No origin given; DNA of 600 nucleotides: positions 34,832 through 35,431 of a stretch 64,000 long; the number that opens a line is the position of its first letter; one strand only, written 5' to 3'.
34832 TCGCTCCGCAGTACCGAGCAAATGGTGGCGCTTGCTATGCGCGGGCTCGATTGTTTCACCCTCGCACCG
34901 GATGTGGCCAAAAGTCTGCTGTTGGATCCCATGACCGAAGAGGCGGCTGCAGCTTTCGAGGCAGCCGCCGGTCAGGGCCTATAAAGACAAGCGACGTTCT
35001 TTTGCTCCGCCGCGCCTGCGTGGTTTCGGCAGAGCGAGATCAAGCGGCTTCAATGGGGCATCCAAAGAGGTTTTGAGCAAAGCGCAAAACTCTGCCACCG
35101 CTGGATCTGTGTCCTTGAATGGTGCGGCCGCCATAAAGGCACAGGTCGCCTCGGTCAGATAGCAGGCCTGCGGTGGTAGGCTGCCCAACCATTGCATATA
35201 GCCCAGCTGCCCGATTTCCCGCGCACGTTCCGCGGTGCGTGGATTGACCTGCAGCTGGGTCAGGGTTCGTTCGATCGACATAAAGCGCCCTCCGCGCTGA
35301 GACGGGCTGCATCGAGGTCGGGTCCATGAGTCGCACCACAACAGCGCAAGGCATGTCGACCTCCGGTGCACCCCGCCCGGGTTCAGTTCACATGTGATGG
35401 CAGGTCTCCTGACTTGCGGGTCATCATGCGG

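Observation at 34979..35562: Cobalamin riboswitch whose only cargo is a 100-aa ORF of unknown function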

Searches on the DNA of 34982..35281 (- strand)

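Call 10: search_rna_families(sources=[L001, L017, L028, L035, L036, L041, L043, L051, L057, L058, L059, L075], threshold=gathering)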
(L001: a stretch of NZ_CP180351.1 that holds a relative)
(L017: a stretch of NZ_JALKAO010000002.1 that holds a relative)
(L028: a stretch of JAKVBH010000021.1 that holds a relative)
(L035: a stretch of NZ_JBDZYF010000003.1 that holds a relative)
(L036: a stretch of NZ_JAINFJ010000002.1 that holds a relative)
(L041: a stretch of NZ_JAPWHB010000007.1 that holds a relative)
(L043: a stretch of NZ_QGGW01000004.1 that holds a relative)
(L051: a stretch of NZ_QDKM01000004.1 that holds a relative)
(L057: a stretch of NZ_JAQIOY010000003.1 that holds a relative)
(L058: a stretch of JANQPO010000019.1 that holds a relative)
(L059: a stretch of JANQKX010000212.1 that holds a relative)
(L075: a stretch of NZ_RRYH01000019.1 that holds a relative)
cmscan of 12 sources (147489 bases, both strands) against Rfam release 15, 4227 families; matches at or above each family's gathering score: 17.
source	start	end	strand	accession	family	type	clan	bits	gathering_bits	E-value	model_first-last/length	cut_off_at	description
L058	2785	3008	+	RF00174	Cobalamin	Cis-reg; riboswitch;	CL00101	138.9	31.5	1.4e-34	1-189/189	no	Cobalamin riboswitch aptamer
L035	5669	5874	+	RF00174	Cobalamin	Cis-reg; riboswitch;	CL00101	136.5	31.5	6.8e-34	1-189/189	no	Cobalamin riboswitch aptamer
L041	5687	5892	+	RF00174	Cobalamin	Cis-reg; riboswitch;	CL00101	135.6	31.5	1.3e-33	1-189/189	no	Cobalamin riboswitch aptamer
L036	5696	5900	+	RF00174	Cobalamin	Cis-reg; riboswitch;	CL00101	134.9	31.5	1.9e-33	1-189/189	no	Cobalamin riboswitch aptamer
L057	5677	5873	+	RF00174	Cobalamin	Cis-reg; riboswitch;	CL00101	133.4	31.5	5.2e-33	1-189/189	no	Cobalamin riboswitch aptamer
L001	5706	5899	+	RF00174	Cobalamin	Cis-reg; riboswitch;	CL00101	133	31.5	7e-33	1-189/189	no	Cobalamin riboswitch aptamer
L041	1425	1626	+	RF00174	Cobalamin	Cis-reg; riboswitch;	CL00101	131.8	31.5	1.5e-32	1-189/189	no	Cobalamin riboswitch aptamer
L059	5674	5879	+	RF00174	Cobalamin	Cis-reg; riboswitch;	CL00101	131.4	31.5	2e-32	1-189/189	no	Cobalamin riboswitch aptamer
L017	5710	5903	+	RF00174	Cobalamin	Cis-reg; riboswitch;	CL00101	129.8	31.5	5.6e-32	1-189/189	no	Cobalamin riboswitch aptamer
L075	5677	5880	+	RF00174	Cobalamin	Cis-reg; riboswitch;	CL00101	128.8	31.5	1.1e-31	1-189/189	no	Cobalamin riboswitch aptamer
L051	5678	5880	+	RF00174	Cobalamin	Cis-reg; riboswitch;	CL00101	128.3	31.5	1.5e-31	1-189/189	no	Cobalamin riboswitch aptamer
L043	5698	5892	+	RF00174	Cobalamin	Cis-reg; riboswitch;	CL00101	128.2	31.5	1.6e-31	1-189/189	no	Cobalamin riboswitch aptamer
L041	9089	9275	-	RF00174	Cobalamin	Cis-reg; riboswitch;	CL00101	127.6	31.5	2.4e-31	1-189/189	no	Cobalamin riboswitch aptamer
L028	5669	5879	+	RF00174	Cobalamin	Cis-reg; riboswitch;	CL00101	125.1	31.5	1.2e-30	1-189/189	no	Cobalamin riboswitch aptamer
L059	9873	10071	-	RF00174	Cobalamin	Cis-reg; riboswitch;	CL00101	111.9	31.5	7.4e-27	1-189/189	no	Cobalamin riboswitch aptamer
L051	3336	3442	-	RF00059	TPP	Cis-reg; riboswitch;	-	68.1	54.3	6.9e-11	1-105/105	no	TPP riboswitch aptamer (THI element)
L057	8530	8613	+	RF00005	tRNA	Gene; tRNA;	CL00001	53.3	29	2.8e-08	1-71/71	no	tRNA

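Call 41: search_rna_families(sources=[L088, L089, L090, L091, L092, L084, L085, L081], threshold=gathering)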
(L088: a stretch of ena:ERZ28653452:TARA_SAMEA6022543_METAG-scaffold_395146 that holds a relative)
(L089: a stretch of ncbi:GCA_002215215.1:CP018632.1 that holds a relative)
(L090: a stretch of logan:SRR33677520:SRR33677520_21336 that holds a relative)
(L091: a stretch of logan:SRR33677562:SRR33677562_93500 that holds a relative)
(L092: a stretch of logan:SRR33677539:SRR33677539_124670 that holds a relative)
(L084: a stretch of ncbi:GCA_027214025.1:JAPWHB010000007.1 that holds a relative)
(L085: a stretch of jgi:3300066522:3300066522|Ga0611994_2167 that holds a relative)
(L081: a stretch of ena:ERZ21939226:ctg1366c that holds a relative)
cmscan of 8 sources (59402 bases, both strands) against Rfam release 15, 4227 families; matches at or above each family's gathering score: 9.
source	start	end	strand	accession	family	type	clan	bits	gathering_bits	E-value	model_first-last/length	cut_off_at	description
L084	6693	6898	+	RF00174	Cobalamin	Cis-reg; riboswitch;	CL00101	135.6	31.5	5.1e-34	1-189/189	no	Cobalamin riboswitch aptamer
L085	3211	3421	+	RF00174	Cobalamin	Cis-reg; riboswitch;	CL00101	133.5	31.5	2e-33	1-189/189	no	Cobalamin riboswitch aptamer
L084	2431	2632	+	RF00174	Cobalamin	Cis-reg; riboswitch;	CL00101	131.8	31.5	6.1e-33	1-189/189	no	Cobalamin riboswitch aptamer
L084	10095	10281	-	RF00174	Cobalamin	Cis-reg; riboswitch;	CL00101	127.6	31.5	9.6e-32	1-189/189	no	Cobalamin riboswitch aptamer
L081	6664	6875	+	RF00174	Cobalamin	Cis-reg; riboswitch;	CL00101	127.5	31.5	1.1e-31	1-189/189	no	Cobalamin riboswitch aptamer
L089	5675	5895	+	RF00174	Cobalamin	Cis-reg; riboswitch;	CL00101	113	31.5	1.5e-27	1-189/189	no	Cobalamin riboswitch aptamer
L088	574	778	+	RF00174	Cobalamin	Cis-reg; riboswitch;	CL00101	88.5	31.5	1.5e-20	1-189/189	no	Cobalamin riboswitch aptamer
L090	1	121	+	RF00174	Cobalamin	Cis-reg; riboswitch;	CL00101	78.2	31.5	1.3e-17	70-189/189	5'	Cobalamin riboswitch aptamer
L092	1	117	+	RF00174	Cobalamin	Cis-reg; riboswitch;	CL00101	71.7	31.5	9.9e-16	74-189/189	5'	Cobalamin riboswitch aptamer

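Call 68: search_rna_families(sources=[L093, L094], threshold=gathering)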
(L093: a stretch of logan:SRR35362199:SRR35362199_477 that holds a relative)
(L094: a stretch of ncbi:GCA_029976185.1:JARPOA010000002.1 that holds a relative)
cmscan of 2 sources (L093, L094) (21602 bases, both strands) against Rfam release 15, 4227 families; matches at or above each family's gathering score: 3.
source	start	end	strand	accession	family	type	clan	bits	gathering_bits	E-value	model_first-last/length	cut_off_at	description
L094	1832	2046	+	RF00174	Cobalamin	Cis-reg; riboswitch;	CL00101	134.8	31.5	3.1e-34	1-189/189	no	Cobalamin riboswitch aptamer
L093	6877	7082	+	RF00174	Cobalamin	Cis-reg; riboswitch;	CL00101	128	31.5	2.8e-32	1-189/189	no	Cobalamin riboswitch aptamer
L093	4353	4569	+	RF00174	Cobalamin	Cis-reg; riboswitch;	CL00101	124.9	31.5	2.1e-31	1-189/189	no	Cobalamin riboswitch aptamer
